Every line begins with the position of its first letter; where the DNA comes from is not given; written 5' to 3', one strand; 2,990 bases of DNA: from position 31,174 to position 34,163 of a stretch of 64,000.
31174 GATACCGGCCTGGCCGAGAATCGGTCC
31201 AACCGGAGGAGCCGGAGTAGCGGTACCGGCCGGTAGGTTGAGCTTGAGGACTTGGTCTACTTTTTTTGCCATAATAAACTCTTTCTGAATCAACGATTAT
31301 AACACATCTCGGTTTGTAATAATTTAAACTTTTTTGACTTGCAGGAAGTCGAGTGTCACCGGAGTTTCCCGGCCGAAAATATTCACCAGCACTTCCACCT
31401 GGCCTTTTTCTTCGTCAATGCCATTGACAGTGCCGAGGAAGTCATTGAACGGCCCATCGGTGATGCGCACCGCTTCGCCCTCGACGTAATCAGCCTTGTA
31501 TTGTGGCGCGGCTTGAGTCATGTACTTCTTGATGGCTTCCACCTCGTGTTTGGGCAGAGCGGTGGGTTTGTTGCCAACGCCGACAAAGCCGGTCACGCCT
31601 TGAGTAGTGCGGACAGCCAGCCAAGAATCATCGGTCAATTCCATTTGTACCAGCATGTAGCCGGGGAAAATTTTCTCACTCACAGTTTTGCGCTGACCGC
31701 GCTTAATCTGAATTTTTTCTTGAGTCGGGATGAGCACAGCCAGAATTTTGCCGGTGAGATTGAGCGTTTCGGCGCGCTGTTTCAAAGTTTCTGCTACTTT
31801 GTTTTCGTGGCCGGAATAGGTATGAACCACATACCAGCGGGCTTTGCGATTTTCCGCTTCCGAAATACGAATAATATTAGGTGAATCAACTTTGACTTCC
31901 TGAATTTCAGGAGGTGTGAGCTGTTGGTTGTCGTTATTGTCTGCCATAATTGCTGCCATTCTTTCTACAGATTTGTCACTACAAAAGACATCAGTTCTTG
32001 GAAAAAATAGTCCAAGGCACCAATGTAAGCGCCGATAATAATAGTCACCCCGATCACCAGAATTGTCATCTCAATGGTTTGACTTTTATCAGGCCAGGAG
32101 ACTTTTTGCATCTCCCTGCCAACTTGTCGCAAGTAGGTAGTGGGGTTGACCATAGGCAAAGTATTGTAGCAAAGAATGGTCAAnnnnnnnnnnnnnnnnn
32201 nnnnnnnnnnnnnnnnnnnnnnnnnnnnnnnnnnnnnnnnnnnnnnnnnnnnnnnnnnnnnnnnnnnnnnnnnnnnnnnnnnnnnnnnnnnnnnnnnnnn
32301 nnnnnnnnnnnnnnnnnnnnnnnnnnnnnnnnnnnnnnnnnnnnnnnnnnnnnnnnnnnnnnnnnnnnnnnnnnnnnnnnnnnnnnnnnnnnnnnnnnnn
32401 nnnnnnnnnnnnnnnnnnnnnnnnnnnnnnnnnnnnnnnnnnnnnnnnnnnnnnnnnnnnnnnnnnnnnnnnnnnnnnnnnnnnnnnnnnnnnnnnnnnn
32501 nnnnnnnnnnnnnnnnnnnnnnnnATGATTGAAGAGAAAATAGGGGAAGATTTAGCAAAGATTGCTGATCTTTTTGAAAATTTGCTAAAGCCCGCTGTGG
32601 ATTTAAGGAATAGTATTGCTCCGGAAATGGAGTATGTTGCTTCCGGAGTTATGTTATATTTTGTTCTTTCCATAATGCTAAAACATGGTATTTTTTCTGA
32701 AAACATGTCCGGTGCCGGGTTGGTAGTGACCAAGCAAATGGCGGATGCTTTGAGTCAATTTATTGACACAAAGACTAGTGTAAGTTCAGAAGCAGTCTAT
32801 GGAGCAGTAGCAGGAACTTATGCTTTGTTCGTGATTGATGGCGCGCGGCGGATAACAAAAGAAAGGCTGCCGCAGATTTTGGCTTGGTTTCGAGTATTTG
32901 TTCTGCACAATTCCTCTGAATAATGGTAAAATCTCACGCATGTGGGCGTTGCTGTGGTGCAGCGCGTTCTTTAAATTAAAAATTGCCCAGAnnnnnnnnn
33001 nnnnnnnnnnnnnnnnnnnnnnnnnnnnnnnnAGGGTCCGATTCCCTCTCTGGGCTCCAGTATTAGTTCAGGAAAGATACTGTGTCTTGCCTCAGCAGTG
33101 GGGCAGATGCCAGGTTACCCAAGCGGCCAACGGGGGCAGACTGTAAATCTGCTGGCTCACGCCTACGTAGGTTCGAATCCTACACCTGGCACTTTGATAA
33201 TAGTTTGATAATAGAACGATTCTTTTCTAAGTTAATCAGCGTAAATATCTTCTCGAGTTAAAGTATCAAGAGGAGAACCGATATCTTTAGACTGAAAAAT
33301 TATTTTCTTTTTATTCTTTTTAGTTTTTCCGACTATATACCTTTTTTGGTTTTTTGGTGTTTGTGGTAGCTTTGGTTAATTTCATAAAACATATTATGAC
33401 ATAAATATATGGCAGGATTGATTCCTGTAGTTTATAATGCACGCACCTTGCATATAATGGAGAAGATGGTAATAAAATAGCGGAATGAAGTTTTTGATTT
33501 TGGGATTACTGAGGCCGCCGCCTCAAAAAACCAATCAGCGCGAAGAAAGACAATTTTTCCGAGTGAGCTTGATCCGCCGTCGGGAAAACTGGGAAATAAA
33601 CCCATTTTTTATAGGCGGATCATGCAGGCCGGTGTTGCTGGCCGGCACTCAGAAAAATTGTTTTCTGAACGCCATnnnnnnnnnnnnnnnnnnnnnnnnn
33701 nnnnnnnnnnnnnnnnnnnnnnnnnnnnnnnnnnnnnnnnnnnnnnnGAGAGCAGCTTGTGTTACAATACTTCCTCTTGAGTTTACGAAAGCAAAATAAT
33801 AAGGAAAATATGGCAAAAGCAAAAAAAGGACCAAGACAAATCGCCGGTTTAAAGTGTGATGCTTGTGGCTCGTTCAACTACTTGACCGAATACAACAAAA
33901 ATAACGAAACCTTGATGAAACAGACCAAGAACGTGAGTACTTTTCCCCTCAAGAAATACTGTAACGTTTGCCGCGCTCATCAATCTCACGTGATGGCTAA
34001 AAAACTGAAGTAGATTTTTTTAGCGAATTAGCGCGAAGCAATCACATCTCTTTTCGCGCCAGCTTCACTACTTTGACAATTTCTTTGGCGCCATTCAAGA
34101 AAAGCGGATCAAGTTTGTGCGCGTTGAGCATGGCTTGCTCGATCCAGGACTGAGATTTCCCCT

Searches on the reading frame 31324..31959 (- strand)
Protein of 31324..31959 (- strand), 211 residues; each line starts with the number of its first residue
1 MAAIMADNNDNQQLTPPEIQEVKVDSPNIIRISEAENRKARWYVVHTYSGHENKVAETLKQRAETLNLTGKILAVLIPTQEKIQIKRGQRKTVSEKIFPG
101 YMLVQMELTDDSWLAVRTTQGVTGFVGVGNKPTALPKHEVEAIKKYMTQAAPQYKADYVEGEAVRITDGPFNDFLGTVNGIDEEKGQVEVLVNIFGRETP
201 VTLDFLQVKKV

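Call 8: search_protein_families(library=pfam, proteins=[window:31324-31959:-], max_evalue=0.01)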
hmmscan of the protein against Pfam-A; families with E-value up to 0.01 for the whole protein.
window:31324-31959:- (211 aa): 2 families
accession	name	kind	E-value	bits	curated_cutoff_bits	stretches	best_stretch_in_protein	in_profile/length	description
PF02357.24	NusG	-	2.1e-29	102.3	22.2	1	41-143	2-92/93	Transcription termination factor nusG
PF00467.35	KOW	-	6.5e-05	23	22.3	1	161-190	2-31/32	KOW motif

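Call 11: find_related_loci(query=window:31324-31959:-, collection=genome_contigs, flank=10000)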
Query window:31324-31959:- (211 aa) in genome_contigs; peptide patterns used: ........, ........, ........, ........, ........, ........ (x = any residue, [..] = any of these).
444 stretches matched a pattern; 381 encode a relative of the query (tblastn E <= 1e-3); the best 80 are kept; 80 distinct loci.
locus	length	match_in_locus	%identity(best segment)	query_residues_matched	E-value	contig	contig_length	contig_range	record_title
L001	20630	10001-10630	97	5-211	3e-135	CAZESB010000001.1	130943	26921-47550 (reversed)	MAG TPA_asm: uncultured Pseudomonadales bacterium isolate SRP193661_co1_63 genome assembly, contig: NODE_148_length_1309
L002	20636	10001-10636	90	5-211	7e-127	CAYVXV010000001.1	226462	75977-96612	MAG TPA_asm: uncultured Pseudomonadales bacterium isolate SRP193661_co2_36 genome assembly, contig: NODE_18_length_22646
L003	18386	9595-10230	87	5-211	1e-124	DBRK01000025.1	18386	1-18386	MAG TPA_asm: Patescibacteria group bacterium UBA1370 UBA1370_contig_5869, whole genome shotgun sequence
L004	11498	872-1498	85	3-211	1e-122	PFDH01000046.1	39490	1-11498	MAG: Candidatus Pacebacteria bacterium CG10_big_fil_rev_8_21_14_0_10_44_11 CG10_8_21_14_0.10_scaffold_654_c, whole genom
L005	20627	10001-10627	86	3-211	2e-122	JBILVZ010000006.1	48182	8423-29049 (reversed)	MAG: Methylococcaceae bacterium isolate ME2018-08-25_3300042355_group8_bin66 Rohwer_bin1527_scaffold_61_c1, whole genome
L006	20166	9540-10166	87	4-211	3e-122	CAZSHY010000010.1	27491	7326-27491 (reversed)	MAG TPA_asm: uncultured Pseudomonadales bacterium isolate SRP286056_co1_709 genome assembly, contig: NODE_1971_length_27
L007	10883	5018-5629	88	9-211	4e-122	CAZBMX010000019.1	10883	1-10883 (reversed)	MAG TPA_asm: uncultured Pseudomonadales bacterium isolate SRP192515_co1_124 genome assembly, contig: NODE_6028_length_10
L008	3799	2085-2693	89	9-211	2e-124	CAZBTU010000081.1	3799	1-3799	MAG TPA_asm: uncultured Pseudomonadales bacterium isolate SRP286056_co2_100 genome assembly, contig: NODE_43309_length_3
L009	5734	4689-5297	87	9-211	2e-121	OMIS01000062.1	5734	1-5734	bacterium isolate AM_0466 genome assembly, contig: AM_0466_62, whole genome shotgun sequence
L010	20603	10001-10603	89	11-211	3e-121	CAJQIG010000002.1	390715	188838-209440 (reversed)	uncultured Patescibacteria group bacterium isolate 0.2_20180412_Bin_MAXBIN_228_sub_1 genome assembly, contig: c_00000000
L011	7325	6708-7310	89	11-211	6e-121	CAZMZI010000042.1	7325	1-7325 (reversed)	MAG TPA_asm: uncultured Pseudomonadales bacterium isolate SRP192515_co1_162 genome assembly, contig: NODE_10524_length_7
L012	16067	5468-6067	88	12-211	7e-121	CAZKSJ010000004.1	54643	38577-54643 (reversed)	MAG TPA_asm: uncultured Pseudomonadales bacterium isolate SRP239243_co2_85 genome assembly, contig: NODE_727_length_5464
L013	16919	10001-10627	83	3-211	1e-120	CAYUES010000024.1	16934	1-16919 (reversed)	MAG TPA_asm: uncultured Pseudomonadales bacterium isolate SRP329715_co2_11 genome assembly, contig: NODE_6526_length_169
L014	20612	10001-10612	86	4-211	1e-120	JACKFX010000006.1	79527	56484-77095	MAG: Pseudomonadales bacterium isolate HK-STAS-PATE-16 HK-STAS-PATE-16_6, whole genome shotgun sequence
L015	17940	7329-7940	88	9-211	9e-121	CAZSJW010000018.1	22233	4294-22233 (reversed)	MAG TPA_asm: uncultured Pseudomonadales bacterium isolate SRP286056_co2_78 genome assembly, contig: NODE_3446_length_222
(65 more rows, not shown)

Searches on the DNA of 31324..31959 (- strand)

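Call 47: search_rna_families(source=L037, start=2335, end=2510, threshold=evalue, max_evalue=10, show_alignments=3)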
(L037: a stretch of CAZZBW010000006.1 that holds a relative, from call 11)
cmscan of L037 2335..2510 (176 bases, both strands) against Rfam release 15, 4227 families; matches with E-value up to 10: 7.
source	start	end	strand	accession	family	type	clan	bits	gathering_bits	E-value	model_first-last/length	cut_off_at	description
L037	2362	2462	-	RF02786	snoTBR2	Gene; snRNA; snoRNA; CD-box;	-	16.9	62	0.59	1-109/109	no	Small nucleolar RNA TBR2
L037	2406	2445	-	RF00195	RsmY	Gene; sRNA;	CL00106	16.4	57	0.034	83-121/121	no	RsmY RNA family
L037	2366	2481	+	RF02553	YrlA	Gene; sRNA;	-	16.1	69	0.53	1-114/114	no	Y RNA-like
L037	2347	2490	-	RF00013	6S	Gene;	-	15.8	46.4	0.2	1-187/187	no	6S / SsrS RNA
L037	2391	2429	+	RF00195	RsmY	Gene; sRNA;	CL00106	15.4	57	0.062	82-121/121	no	RsmY RNA family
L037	2380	2440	+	RF03009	malK-III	Cis-reg;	-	12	50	4.4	1-94/94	no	malK-III RNA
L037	2396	2408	-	RF01716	PhotoRC-I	Cis-reg;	-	8.5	45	8.5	6-19/44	no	PhotoRC-I RNA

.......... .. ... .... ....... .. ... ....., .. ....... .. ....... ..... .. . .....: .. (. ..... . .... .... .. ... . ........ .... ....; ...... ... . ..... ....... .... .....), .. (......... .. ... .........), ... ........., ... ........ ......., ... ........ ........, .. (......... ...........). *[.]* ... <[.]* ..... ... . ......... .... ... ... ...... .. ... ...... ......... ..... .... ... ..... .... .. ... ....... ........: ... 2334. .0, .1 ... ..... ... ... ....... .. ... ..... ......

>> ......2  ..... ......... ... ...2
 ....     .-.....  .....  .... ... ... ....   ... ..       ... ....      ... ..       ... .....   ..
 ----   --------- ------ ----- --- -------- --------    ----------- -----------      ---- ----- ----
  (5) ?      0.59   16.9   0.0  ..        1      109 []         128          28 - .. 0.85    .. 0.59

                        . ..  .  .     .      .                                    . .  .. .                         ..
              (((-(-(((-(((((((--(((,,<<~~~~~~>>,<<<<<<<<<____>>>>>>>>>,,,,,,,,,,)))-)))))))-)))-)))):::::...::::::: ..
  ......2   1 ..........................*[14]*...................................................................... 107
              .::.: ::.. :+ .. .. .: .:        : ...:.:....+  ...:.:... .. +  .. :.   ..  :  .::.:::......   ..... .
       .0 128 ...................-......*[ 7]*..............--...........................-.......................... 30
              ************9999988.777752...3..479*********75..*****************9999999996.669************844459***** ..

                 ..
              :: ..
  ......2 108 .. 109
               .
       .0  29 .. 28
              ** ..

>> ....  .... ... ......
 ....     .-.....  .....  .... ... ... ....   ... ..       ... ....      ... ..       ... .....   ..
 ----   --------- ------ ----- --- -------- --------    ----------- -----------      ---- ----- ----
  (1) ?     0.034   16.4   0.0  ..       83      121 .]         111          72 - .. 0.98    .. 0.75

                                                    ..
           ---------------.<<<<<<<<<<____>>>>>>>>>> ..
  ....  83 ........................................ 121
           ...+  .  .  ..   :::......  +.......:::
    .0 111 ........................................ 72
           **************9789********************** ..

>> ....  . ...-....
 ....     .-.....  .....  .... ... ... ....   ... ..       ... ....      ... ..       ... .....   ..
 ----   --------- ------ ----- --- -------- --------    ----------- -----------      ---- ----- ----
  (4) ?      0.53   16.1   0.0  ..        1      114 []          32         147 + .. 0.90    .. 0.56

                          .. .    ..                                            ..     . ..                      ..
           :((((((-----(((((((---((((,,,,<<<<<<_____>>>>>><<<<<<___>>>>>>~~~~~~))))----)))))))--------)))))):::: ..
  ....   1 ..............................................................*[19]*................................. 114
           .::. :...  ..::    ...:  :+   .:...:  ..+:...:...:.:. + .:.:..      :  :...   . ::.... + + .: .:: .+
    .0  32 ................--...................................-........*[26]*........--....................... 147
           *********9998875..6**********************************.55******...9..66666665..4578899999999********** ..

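Call 48: search_rna_families(source=L037, start=2340, end=2500, threshold=evalue, max_evalue=10, show_alignments=10)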
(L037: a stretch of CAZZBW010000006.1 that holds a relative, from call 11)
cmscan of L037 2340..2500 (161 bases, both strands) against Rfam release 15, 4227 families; matches with E-value up to 10: 7.
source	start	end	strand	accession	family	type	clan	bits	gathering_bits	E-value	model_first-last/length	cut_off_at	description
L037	2362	2462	-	RF02786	snoTBR2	Gene; snRNA; snoRNA; CD-box;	-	16.9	62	0.54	1-109/109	no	Small nucleolar RNA TBR2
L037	2406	2445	-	RF00195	RsmY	Gene; sRNA;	CL00106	16.4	57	0.031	83-121/121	no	RsmY RNA family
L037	2366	2481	+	RF02553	YrlA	Gene; sRNA;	-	16.1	69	0.49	1-114/114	no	Y RNA-like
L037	2347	2490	-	RF00013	6S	Gene;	-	15.8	46.4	0.18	1-187/187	no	6S / SsrS RNA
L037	2342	2444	-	RF01772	rnk_pseudo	Cis-reg; leader;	-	12.1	55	9.6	1-108/108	no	Pseudomonas rnk leader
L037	2380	2440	+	RF03009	malK-III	Cis-reg;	-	12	50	4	1-94/94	no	malK-III RNA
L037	2396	2408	-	RF01716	PhotoRC-I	Cis-reg;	-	8.5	45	7.8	6-19/44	no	PhotoRC-I RNA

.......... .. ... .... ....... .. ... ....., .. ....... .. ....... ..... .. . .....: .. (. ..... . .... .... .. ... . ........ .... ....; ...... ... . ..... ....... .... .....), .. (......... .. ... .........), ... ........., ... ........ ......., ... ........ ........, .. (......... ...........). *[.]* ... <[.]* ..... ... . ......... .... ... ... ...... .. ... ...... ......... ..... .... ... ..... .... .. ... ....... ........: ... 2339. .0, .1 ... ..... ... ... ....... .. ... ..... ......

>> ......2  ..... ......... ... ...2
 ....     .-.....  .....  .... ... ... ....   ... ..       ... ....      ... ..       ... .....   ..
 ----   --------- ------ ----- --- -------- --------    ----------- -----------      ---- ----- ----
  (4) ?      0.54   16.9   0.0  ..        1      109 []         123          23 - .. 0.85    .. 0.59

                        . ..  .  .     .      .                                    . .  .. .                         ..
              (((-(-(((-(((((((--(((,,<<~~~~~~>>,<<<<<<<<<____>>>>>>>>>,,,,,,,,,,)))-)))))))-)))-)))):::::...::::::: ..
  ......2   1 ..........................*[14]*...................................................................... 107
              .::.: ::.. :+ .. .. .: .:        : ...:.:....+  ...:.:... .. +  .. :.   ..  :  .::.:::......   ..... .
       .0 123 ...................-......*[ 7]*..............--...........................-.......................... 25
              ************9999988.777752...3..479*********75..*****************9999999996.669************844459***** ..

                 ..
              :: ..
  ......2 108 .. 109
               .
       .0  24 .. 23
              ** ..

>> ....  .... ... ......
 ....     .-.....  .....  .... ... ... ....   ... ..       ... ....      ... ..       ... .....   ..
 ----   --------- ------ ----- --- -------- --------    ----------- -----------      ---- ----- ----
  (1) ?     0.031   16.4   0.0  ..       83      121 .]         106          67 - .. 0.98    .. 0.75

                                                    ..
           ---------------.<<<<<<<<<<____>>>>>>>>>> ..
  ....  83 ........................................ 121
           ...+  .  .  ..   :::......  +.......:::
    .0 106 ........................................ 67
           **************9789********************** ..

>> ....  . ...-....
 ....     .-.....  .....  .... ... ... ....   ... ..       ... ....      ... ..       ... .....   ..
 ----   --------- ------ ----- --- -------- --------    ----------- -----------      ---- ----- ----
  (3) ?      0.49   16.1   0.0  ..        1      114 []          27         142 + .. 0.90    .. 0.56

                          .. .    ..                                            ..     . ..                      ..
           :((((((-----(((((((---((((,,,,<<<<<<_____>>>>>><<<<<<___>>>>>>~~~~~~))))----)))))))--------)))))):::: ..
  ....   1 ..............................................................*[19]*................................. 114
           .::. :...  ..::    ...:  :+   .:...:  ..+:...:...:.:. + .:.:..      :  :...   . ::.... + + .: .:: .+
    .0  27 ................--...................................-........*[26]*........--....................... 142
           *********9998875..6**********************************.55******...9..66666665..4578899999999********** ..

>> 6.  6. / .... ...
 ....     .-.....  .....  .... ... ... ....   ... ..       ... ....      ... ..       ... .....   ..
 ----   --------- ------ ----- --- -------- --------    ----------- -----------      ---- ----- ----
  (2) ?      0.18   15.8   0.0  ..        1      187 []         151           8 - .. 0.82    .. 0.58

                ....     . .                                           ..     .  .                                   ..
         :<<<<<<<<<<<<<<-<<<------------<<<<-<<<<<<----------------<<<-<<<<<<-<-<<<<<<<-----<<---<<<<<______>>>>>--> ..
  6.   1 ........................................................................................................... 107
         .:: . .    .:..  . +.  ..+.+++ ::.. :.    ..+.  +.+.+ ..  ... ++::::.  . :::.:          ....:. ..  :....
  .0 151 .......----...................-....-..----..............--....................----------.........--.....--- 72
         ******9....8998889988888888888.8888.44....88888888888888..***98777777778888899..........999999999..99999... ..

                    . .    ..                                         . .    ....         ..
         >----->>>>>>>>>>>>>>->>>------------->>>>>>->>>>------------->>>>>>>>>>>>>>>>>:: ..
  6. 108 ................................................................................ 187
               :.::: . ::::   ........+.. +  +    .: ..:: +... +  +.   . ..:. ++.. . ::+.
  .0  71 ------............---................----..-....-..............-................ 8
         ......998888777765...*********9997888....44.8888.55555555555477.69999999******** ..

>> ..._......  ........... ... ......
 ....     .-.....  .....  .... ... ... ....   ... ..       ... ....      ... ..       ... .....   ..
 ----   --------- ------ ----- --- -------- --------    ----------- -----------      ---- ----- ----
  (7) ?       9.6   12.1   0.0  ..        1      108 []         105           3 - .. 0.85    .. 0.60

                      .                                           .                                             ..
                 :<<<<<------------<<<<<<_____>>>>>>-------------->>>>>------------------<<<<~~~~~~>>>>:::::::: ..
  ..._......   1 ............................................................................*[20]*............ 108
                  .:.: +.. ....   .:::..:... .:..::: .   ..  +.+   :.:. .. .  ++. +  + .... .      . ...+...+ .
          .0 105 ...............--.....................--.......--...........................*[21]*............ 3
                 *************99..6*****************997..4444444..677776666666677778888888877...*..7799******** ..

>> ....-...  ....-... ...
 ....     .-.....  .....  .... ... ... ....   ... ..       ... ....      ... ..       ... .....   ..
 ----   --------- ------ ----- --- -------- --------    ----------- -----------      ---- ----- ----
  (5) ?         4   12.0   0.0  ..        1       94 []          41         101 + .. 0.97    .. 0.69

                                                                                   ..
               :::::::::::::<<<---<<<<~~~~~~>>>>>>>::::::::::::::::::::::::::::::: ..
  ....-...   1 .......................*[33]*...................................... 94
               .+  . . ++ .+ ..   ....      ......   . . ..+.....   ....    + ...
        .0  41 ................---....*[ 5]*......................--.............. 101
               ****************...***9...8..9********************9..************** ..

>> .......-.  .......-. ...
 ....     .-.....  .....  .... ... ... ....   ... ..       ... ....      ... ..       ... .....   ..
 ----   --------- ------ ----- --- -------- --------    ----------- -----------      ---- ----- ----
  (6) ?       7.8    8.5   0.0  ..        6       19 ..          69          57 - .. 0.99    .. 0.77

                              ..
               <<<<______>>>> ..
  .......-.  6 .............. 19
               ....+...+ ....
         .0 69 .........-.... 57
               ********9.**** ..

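Call 50: search_rna_families(source=L052, start=4208, end=4378, threshold=evalue, max_evalue=10, show_alignments=0)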
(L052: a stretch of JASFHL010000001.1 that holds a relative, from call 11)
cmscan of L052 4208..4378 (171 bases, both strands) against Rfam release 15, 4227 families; matches with E-value up to 10: 5.
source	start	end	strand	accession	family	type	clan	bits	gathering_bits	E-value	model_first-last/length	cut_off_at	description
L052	4212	4371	+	RF04210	MIR8643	Gene; miRNA;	-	14.7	135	1.6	1-150/150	no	MIR8643 microRNA precursor family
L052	4208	4285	+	RF04157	MIR9486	Gene; miRNA;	-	14.2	100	2.2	41-119/119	5'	MIR9486 microRNA precursor family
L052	4208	4305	-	RF00021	Spot_42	Gene; sRNA;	-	13.1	80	3.1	1-115/115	no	Spot 42 RNA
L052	4312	4332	+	RF01135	sR24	Gene; snRNA; snoRNA; CD-box;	-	10.4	36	7.9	1-55/55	no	Small nucleolar RNA sR24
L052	4264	4339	-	RF01946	KCNQ1OT1_1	Gene; lncRNA;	-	7.5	70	0.3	371-464/464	no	KCNQ1 overlapping transcript 1 conserved region 1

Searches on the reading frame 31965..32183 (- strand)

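Call 8: search_protein_families(library=pfam, proteins=[window:31965-32183:-], max_evalue=0.01)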
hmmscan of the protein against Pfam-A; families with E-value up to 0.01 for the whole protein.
window:31965-32183:- (72 aa): 1 family
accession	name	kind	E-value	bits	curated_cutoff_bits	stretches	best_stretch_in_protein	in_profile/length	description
PF00584.25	SecE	-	9.2e-18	64.4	22.7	1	16-69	2-55/55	SecE/Sec61-gamma subunits of protein translocation complex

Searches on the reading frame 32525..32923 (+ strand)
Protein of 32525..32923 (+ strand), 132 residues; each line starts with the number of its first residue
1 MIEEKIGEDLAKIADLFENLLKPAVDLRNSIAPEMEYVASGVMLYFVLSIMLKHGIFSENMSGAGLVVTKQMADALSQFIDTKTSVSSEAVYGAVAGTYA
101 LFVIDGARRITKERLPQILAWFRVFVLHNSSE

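Call 8: search_protein_families(library=pfam, proteins=[window:32525-32923:+], max_evalue=0.01)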
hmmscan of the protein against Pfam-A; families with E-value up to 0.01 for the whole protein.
window:32525-32923:+ (132 aa): 0 families

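Call 12: find_homologous_proteins(query=window:32525-32923:+)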
Query window:32525-32923:+ (132 aa): 1 proteins with E <= 0.001 among 11 candidates.
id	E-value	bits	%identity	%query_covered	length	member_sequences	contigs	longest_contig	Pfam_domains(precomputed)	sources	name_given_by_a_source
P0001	1.5e-76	272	99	100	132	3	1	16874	-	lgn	-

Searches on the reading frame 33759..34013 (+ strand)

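Call 8: search_protein_families(library=pfam, proteins=[window:33759-34013:+], max_evalue=0.01)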
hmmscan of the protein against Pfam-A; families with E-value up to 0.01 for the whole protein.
window:33759-34013:+ (84 aa): 2 families
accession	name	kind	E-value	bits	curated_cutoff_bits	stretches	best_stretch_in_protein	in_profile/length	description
PF00471.26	Ribosomal_L33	-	7.1e-05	23.5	25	1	29-78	3-44/47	Ribosomal protein L33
PF14599.11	zinc_ribbon_6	-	0.0037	17.6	27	0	27-40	44-57/59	Zinc-ribbon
